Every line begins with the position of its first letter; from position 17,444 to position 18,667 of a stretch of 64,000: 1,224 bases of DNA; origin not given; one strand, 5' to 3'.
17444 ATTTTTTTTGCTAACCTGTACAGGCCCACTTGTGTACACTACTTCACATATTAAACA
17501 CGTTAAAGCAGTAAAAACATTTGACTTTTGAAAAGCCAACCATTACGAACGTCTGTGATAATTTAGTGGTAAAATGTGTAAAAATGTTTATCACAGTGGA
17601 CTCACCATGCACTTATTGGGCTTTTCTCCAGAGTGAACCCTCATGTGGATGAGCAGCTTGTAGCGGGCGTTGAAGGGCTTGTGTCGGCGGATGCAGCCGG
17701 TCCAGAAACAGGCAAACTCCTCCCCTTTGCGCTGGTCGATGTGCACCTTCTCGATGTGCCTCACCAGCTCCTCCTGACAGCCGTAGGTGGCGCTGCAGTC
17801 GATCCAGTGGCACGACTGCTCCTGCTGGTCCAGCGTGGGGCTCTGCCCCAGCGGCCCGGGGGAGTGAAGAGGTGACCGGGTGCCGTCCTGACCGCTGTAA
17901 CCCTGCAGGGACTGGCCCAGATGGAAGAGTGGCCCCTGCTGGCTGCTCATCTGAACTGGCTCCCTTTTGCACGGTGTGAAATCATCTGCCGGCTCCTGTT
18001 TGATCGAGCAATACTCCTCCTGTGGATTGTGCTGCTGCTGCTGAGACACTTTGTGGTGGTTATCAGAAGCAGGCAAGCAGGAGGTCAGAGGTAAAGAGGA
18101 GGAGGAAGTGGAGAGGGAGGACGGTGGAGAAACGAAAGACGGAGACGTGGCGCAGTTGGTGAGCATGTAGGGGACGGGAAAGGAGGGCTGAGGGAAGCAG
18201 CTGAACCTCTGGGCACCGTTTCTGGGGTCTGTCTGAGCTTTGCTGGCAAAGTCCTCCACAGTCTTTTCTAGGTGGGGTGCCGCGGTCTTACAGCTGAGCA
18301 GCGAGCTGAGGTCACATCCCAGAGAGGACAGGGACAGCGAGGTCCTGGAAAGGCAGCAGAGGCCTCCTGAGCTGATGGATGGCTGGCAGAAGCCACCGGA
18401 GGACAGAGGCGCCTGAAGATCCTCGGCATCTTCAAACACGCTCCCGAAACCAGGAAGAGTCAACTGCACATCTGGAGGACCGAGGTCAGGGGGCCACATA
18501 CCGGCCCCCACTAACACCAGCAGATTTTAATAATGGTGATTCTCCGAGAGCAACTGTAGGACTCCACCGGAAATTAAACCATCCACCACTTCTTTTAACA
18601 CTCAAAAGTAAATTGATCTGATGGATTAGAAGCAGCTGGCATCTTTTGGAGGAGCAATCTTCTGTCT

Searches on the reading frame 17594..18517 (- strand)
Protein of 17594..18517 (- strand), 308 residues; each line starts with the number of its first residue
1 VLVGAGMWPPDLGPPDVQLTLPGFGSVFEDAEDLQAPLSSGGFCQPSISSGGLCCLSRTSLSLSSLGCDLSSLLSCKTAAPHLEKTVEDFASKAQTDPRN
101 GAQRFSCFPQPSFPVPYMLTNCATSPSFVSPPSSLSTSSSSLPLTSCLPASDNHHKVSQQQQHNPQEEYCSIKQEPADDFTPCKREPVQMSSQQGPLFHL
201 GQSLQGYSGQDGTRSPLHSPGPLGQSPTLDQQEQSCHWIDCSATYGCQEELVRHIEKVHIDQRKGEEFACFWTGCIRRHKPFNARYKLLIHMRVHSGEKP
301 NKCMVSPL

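Call 42: search_protein_families(library=pfam, proteins=[window:17594-18517:-], max_evalue=0.001)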
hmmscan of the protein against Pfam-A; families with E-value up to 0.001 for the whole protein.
window:17594-18517:- (308 aa): 1 family
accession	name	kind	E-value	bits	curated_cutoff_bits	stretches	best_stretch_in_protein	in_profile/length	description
PF23561.1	zf-C2H2_15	-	1.1e-17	64.1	27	1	270-299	1-30/30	C2H2 zinc finger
